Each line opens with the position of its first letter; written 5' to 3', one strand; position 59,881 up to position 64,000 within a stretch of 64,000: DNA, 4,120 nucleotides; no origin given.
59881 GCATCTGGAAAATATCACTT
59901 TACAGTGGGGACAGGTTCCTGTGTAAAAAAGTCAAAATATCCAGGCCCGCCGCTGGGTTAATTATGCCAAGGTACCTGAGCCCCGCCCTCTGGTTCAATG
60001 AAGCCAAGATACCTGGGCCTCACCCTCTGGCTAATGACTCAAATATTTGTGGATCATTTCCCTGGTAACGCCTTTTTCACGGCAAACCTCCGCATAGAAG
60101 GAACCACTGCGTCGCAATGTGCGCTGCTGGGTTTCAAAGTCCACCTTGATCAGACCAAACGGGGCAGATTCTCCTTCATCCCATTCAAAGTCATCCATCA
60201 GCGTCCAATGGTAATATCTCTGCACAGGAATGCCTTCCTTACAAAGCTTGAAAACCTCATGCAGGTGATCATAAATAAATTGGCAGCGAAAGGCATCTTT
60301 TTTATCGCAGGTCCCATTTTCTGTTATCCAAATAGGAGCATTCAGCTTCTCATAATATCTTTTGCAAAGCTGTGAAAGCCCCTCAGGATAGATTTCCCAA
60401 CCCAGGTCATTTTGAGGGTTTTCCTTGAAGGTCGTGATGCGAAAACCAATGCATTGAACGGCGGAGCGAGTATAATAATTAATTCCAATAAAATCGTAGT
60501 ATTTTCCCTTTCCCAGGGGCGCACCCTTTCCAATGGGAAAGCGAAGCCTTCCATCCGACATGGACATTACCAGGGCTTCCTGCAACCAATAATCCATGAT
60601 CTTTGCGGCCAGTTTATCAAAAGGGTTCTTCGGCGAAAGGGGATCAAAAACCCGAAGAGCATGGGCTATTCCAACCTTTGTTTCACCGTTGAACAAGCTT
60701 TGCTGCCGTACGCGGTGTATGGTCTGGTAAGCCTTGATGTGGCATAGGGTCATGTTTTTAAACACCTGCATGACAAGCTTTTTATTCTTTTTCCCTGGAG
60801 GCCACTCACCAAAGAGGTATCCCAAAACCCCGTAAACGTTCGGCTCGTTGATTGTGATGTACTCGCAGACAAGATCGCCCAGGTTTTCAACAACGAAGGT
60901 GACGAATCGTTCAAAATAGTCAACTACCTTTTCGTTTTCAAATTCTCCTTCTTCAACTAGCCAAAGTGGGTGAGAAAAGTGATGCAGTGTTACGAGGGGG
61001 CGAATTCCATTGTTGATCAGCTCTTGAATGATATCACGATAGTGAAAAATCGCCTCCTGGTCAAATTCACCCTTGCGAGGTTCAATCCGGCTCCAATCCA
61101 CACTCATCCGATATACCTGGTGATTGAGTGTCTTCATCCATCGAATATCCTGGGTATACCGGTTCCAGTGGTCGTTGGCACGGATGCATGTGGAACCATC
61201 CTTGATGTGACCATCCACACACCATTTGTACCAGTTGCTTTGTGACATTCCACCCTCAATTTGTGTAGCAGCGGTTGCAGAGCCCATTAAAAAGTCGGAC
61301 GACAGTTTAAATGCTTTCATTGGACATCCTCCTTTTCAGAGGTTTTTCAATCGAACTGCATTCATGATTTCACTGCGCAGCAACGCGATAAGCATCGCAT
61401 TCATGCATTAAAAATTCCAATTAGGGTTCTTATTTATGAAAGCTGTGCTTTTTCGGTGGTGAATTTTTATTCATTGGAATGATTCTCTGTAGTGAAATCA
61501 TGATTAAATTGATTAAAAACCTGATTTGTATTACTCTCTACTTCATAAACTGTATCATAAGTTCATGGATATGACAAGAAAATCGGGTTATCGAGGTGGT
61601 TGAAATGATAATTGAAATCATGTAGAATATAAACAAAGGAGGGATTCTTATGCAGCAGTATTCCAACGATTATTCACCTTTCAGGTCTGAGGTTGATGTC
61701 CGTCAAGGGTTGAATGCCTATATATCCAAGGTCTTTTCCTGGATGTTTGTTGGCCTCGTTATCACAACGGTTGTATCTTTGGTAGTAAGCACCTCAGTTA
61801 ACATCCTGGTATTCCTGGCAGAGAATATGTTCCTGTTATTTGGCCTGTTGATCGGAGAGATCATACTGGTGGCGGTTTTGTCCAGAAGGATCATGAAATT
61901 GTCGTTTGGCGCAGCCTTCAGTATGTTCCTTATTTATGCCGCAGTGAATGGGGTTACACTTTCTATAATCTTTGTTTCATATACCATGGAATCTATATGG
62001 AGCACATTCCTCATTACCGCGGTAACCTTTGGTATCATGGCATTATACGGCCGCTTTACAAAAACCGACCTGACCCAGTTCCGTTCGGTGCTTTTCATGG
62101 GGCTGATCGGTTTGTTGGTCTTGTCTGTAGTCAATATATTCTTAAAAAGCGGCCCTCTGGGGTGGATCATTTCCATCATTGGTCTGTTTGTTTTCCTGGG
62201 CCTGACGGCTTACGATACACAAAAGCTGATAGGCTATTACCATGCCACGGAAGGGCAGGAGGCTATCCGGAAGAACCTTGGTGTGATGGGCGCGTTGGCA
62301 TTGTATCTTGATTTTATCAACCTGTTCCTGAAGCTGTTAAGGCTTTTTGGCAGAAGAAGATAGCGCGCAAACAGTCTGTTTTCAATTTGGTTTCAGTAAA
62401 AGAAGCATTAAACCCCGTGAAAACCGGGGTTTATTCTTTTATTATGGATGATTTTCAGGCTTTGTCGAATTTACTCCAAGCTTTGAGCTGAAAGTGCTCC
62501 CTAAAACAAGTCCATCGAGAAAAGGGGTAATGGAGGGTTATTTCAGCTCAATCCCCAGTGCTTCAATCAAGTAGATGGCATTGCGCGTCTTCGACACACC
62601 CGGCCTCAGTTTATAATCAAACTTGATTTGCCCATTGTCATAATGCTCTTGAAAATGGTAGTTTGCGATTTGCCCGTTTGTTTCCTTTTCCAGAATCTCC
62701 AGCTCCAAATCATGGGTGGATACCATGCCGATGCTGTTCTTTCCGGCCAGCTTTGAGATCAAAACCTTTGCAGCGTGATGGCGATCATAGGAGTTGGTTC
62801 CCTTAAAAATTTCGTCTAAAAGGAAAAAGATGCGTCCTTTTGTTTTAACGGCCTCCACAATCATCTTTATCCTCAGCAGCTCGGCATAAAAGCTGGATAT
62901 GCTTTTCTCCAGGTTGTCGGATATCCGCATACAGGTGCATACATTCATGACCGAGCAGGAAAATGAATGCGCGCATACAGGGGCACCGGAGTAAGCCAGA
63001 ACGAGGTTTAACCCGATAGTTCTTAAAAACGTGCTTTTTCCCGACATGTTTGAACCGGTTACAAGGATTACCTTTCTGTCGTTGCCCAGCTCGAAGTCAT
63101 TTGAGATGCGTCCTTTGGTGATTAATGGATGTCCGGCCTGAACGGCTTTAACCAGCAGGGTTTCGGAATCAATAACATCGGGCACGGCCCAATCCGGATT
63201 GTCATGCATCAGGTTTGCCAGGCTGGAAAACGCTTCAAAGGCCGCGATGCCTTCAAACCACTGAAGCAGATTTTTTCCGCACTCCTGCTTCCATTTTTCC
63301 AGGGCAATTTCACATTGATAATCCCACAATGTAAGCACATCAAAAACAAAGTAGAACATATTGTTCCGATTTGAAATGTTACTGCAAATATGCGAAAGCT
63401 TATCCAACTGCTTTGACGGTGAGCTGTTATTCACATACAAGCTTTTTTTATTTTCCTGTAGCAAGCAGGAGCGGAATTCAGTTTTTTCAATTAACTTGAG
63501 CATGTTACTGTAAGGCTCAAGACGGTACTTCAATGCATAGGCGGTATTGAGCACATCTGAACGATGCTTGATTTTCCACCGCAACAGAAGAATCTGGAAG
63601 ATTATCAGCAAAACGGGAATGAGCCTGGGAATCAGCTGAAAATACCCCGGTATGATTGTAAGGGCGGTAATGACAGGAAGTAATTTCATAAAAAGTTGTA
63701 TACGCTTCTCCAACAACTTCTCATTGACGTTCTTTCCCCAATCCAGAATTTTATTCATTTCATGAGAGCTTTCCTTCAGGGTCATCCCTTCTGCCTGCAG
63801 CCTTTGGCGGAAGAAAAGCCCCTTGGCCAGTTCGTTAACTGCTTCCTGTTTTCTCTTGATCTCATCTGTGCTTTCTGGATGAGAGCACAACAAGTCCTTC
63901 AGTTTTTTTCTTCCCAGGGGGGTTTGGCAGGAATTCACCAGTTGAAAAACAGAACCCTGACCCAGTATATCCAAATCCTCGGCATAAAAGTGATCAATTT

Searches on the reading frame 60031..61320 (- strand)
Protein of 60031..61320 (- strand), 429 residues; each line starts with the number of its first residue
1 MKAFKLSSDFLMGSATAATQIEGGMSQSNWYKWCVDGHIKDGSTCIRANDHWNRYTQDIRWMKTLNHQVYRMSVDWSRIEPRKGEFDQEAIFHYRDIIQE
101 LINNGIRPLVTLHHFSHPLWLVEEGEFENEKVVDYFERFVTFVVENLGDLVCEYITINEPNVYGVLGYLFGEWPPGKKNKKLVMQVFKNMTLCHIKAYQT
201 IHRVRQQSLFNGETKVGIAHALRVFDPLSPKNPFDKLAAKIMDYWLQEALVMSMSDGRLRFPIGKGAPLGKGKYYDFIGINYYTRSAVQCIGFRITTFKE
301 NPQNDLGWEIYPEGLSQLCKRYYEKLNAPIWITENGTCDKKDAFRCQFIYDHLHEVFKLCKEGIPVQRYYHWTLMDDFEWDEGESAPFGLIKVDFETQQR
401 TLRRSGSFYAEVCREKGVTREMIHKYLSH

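Call 16: search_protein_families(library=pfam, proteins=[window:60034-61320:-], max_evalue=0.001)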
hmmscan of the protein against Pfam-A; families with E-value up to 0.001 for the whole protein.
window:60034-61320:- (429 aa): 3 families
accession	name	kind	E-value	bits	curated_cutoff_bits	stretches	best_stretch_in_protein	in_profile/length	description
PF00232.24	Glyco_hydro_1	-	2.7e-85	286.9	22.6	1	5-417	4-452/453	Glycosyl hydrolase family 1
PF02449.21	Glyco_hydro_42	-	7.1e-05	22.8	21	1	53-123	10-78/376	Beta-galactosidase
PF00150.24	Cellulase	-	0.00095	19.2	23.5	0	52-161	17-131/272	Cellulase (glycosyl hydrolase family 5)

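Call 18: find_encoding_contigs(protein=window:60031-61320:-, flank=10000, max_places=10)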
Protein window:60031-61320:- (429 aa): 3 contigs read that carry it; 3 places shown.
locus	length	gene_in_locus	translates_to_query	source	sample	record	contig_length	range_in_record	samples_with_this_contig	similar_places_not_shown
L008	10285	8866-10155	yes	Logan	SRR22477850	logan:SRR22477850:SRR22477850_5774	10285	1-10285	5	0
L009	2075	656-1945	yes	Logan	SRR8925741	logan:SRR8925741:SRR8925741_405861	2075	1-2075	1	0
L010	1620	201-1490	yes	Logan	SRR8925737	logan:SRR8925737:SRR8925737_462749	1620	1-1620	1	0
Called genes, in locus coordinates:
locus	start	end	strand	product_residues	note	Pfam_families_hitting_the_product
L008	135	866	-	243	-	PF02811:PHP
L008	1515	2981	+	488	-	PF01266:DAO, PF01494:FAD_binding_3 (faint), PF03486:HI0933_like (faint), PF07992:Pyr_redox_2 (faint), PF13738:Pyr_redox_3 (faint), PF04324:Fer2_BFD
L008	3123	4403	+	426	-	PF00070:Pyr_redox (faint), PF00890:FAD_binding_2 (weak), PF01266:DAO (faint), PF01946:Thi4 (faint), PF07992:Pyr_redox_2, PF12831:FAD_oxidored, PF13450:NAD_binding_8 (weak), PF13738:Pyr_redox_3, +1 more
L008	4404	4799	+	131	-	PF07892:DUF1667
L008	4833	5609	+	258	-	PF00702:Hydrolase, PF13344:Hydrolase_6, PF13242:Hydrolase_like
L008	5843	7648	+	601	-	PF05192:MutS_III (weak), PF00488:MutS_V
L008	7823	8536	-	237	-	PF01027:Bax1-I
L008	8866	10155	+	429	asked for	PF00232:Glyco_hydro_1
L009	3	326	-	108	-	?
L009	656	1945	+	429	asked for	PF00232:Glyco_hydro_1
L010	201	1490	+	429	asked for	PF00232:Glyco_hydro_1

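Call 33: find_related_loci(query=L008:5843-7645:+, collection=genome_contigs, flank=10000)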
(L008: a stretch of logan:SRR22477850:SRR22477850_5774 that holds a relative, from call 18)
Query L008:5843-7645:+ (601 aa) in genome_contigs; peptide patterns used: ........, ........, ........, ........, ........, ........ (x = any residue, [..] = any of these).
67 stretches matched a pattern; 23 encode a relative of the query (tblastn E <= 1e-3); 23 distinct loci.
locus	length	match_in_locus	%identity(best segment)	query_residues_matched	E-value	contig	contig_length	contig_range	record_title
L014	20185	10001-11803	90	1-601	0e+0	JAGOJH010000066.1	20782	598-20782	MAG: Thermoclostridium sp. isolate Go_SlDig_bin_309 Go_SlDig_7228_length_20782_cov_5.888453, whole genome shotgun sequen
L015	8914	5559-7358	80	1-600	0e+0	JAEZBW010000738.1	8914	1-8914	MAG: Bacillota bacterium isolate OH_CBrB_215 k127_3496290, whole genome shotgun sequence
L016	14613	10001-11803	67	1-601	0e+0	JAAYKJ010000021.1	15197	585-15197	MAG: Clostridiaceae bacterium isolate AS10tlH2TH_408 21718_AS10, whole genome shotgun sequence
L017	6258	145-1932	66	5-600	0e+0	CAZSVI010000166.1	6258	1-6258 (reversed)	MAG TPA_asm: uncultured Oscillospiraceae bacterium isolate SRP241326_co3_320 genome assembly, contig: NODE_13809_length_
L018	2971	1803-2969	92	1-389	0e+0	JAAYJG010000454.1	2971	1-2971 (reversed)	MAG: Ruminiclostridium sp. isolate AS10tlH2TH_247 295197_AS10, whole genome shotgun sequence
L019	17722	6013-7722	45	32-601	9e-161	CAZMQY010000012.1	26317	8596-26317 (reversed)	MAG TPA_asm: uncultured Clostridium sp. isolate binchicken_co158_27 genome assembly, contig: NODE_1634_length_26317_cov_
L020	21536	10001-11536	47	91-601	1e-155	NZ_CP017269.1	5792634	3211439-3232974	Geosporobacter ferrireducens strain IRF9 chromosome, complete genome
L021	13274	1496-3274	43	9-601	8e-153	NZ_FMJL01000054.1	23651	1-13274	Clostridium sp. N3C, whole genome shotgun sequence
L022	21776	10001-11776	41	9-600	6e-151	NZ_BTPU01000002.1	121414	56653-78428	Vallitalea maricola strain AN17-2 sequence002, whole genome shotgun sequence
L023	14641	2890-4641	44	9-599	3e-151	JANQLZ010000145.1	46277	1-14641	MAG: Bacillota bacterium isolate PL25a_bin.78 k99_1236878, whole genome shotgun sequence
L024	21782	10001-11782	42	9-601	2e-150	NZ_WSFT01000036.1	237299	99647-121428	Anaeromonas frigoriresistens strain D2Q-11 158-237299-48962349, whole genome shotgun sequence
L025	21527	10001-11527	46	91-599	1e-144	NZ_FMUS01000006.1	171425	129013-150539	Alkaliphilus peptidifermentans DSM 18978, whole genome shotgun sequence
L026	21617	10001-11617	43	56-594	2e-142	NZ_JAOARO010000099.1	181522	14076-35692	MAG: Vallitalea sp. isolate McD1.25 contig_241648, whole genome shotgun sequence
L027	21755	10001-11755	40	20-601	3e-141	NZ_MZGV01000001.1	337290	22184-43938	Clostridium oryzae strain DSM 28571 CLORY_contig000001, whole genome shotgun sequence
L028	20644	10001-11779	45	9-600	1e-161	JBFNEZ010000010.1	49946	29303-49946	MAG: Thermotaleaceae bacterium isolate AA5 NODE_407_length_49946_cov_10.614179, whole genome shotgun sequence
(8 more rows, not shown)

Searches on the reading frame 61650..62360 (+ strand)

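Call 16: search_protein_families(library=pfam, proteins=[window:61650-62360:+], max_evalue=0.001)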
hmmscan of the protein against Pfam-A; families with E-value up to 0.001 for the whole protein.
window:61650-62360:+ (237 aa): 1 family
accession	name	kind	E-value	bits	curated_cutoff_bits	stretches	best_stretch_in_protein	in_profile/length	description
PF01027.25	Bax1-I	-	3e-53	181.1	34.1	1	22-233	1-207/207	Inhibitor of apoptosis-promoting Bax1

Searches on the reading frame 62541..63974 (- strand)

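Call 16: search_protein_families(library=pfam, proteins=[window:62541-63974:-], max_evalue=0.001)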
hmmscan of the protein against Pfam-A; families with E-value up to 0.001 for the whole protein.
window:62541-63974:- (478 aa): 2 families
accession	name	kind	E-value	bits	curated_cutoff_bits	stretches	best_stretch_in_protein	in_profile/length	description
PF00488.27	MutS_V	-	2.6e-26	93.2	30.2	1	303-469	1-166/188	MutS domain V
PF05192.23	MutS_III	-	2.5e-06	28.4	34.1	1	6-78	18-86/194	MutS domain III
